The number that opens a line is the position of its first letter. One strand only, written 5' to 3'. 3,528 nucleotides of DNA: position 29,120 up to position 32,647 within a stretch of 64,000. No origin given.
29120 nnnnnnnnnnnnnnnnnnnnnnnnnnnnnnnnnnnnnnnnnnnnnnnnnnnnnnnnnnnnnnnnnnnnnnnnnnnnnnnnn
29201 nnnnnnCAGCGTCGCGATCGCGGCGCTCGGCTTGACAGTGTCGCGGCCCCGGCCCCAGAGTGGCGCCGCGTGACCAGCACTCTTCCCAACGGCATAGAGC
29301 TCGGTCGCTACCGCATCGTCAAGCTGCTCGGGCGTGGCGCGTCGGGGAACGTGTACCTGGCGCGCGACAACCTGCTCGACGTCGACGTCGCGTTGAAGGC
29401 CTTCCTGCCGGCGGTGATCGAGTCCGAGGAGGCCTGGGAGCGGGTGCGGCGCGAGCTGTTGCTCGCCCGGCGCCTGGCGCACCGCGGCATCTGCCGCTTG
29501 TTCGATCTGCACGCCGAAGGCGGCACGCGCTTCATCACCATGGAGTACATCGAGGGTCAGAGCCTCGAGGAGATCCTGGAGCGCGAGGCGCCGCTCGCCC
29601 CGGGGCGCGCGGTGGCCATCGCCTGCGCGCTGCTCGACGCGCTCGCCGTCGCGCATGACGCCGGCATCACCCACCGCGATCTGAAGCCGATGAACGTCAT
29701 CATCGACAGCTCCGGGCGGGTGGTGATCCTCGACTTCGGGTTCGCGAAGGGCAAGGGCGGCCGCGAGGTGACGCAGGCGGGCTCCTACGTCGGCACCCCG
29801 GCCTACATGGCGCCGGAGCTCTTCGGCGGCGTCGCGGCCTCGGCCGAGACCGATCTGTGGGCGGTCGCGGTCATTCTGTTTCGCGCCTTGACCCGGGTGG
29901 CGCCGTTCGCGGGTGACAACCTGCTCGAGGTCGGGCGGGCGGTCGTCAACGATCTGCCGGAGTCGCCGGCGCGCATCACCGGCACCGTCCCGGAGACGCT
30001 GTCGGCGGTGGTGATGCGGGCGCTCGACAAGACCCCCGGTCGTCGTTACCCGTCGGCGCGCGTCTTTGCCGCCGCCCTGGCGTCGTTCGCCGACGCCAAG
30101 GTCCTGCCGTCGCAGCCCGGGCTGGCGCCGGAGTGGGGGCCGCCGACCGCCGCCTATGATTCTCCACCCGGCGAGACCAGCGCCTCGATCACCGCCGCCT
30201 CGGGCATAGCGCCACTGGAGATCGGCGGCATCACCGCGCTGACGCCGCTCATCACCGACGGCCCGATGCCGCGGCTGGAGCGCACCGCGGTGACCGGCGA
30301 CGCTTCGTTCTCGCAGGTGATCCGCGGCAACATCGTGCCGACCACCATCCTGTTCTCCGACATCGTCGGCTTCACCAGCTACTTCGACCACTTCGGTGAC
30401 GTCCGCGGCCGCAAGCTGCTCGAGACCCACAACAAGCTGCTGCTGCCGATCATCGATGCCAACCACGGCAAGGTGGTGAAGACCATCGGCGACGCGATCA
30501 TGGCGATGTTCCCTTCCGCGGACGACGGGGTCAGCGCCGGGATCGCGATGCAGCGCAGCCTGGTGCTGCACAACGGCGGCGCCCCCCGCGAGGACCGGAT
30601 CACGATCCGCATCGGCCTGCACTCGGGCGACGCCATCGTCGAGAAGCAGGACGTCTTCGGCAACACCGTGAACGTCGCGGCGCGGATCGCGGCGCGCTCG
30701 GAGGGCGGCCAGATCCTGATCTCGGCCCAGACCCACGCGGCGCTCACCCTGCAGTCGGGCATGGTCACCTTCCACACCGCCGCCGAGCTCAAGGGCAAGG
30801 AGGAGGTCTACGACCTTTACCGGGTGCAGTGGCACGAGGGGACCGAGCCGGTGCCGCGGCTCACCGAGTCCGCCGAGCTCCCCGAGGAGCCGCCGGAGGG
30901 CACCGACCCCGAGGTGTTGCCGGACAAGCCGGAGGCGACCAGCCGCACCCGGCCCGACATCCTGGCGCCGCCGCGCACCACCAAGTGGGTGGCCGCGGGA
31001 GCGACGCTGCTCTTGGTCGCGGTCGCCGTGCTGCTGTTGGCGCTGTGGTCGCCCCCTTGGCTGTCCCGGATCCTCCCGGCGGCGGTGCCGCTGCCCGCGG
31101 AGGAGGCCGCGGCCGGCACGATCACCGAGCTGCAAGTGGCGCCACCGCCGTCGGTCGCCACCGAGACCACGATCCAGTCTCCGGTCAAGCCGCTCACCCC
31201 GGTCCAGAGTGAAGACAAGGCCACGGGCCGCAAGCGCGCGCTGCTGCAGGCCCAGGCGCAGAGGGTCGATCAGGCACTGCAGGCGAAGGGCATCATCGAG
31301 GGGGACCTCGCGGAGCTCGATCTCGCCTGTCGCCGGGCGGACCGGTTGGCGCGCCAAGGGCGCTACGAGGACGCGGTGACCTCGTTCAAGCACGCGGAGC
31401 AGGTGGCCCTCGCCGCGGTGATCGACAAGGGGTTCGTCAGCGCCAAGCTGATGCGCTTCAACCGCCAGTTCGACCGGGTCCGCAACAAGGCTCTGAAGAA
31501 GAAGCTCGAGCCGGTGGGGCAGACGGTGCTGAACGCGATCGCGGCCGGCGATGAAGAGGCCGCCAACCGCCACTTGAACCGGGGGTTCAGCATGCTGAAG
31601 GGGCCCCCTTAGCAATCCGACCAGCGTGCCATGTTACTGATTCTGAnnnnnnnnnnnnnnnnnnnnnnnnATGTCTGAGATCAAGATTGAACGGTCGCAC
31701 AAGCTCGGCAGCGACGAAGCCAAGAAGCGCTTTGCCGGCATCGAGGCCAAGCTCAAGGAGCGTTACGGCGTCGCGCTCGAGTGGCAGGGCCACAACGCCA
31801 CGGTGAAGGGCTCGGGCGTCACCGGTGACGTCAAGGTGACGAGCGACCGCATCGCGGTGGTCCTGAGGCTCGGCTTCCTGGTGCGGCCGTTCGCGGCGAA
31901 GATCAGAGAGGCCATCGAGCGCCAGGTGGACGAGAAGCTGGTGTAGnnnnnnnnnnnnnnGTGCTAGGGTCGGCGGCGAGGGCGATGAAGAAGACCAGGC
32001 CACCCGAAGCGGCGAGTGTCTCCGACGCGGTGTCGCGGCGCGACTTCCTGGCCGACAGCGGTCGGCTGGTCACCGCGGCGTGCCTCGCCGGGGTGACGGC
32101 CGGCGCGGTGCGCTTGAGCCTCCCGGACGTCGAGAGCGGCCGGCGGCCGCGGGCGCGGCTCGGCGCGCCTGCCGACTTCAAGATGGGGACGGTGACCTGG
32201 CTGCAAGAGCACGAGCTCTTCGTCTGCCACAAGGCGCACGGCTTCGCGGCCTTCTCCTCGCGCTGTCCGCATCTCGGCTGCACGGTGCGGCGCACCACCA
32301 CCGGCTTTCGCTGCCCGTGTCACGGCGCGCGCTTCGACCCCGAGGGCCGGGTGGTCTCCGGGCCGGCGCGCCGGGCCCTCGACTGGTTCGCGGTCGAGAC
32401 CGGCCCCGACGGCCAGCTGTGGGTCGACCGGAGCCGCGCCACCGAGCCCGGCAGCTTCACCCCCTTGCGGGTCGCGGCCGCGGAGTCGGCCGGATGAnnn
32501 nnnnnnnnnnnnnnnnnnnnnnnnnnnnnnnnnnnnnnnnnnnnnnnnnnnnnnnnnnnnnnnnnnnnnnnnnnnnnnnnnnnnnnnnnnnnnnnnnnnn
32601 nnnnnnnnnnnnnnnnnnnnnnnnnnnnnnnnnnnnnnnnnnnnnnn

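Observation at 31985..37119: Rieske/cytochrome b complex with a 7-heme cytochrome operonically joined to a Tat-exported GMC dehydrogenase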

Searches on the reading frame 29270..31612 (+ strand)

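Call 81: search_protein_families(library=pfam, proteins=[window:29270-31612:+], max_evalue=0.0001)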
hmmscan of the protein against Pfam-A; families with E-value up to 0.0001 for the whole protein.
window:29270-31612:+ (780 aa): 5 families
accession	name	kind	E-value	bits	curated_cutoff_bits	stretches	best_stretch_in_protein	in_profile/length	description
PF00069.31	Pkinase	-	6.2e-45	154.1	31.7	1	14-259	1-251/263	Protein kinase domain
PF00211.25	Guanylate_cyc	-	1.2e-21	77.6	21.9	1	358-513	9-176/183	Adenylate and Guanylate cyclase catalytic domain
PF07714.23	PK_Tyr_Ser-Thr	-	7.1e-21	75.1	23.1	1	16-225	3-217/258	Protein tyrosine and serine/threonine kinase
PF01636.29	APH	-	7.4e-07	29.6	23.2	0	116-159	152-197/239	Phosphotransferase enzyme family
PF03109.22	ABC1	-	3.2e-05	23.6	22.9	1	86-159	142-214/244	ABC1 atypical kinase-like domain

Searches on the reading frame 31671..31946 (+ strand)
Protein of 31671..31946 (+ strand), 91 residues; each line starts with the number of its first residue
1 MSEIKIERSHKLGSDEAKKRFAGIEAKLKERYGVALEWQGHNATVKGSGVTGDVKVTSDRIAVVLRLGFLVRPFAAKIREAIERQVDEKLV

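Call 3: search_protein_families(library=pfam, proteins=[window:31671-31946:+], max_evalue=0.01)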
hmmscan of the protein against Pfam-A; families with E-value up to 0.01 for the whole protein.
window:31671-31946:+ (91 aa): 1 family
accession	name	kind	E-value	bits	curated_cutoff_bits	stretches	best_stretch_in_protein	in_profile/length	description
PF09650.15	PHA_gran_rgn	-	7.7e-25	87.4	26.6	1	4-90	1-87/87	Putative polyhydroxyalkanoic acid system protein (PHA_gran_rgn)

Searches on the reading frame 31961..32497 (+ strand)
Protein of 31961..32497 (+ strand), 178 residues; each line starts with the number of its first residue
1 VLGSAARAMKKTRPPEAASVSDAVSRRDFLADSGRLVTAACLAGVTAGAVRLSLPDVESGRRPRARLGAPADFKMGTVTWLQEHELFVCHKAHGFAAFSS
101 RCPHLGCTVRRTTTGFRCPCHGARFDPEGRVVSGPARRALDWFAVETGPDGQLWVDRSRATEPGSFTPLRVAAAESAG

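Call 3: search_protein_families(library=pfam, proteins=[window:31961-32497:+], max_evalue=0.01)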
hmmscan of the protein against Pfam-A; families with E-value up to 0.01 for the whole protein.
window:31961-32497:+ (178 aa): 1 family
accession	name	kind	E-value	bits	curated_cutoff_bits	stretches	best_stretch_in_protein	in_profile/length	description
PF00355.32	Rieske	-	6.2e-12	45.7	20.3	1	81-141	21-85/88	Rieske [2Fe-2S] domain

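Call 13: search_protein_families(library=ncbifam, proteins=[window:31985-32497:+], max_evalue=0.01)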
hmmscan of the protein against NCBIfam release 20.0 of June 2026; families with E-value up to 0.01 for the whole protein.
window:31985-32497:+ (170 aa): 7 families
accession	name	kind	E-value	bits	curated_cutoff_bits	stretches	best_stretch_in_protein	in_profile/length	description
NF045928.1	Cytb6fFeSPetC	equivalog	6.2e-14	51.8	250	1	90-149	104-165/179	cytochrome b6-f complex iron-sulfur subunit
NF010001.0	PRK13474.1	subfamily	2.6e-13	49.7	154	1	91-149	104-163/178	cytochrome b6-f complex iron-sulfur subunit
TIGR01416.1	Rieske_proteo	equivalog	8.8e-10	38.9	97.4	1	87-132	109-160/176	ubiquinol-cytochrome c reductase iron-sulfur subunit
NF050121.1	bc1_QcrA_actin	exception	1.7e-09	37.7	275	1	84-146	237-304/319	cytochrome bc1 complex Rieske iron-sulfur subunit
TIGR02694.1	arsenite_ox_S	equivalog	2.7e-06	27.3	95.65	1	87-136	51-104/129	arsenate reductase (azurin) small subunit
TIGR01409.1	TAT_signal_seq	domain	0.0025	18.1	16.7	1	16-43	1-22/29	twin-arginine translocation signal domain-containing protein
NF041174.1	SDX_Thmprot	equivalog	0.0032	17.6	170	1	73-124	22-77/109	sulredoxin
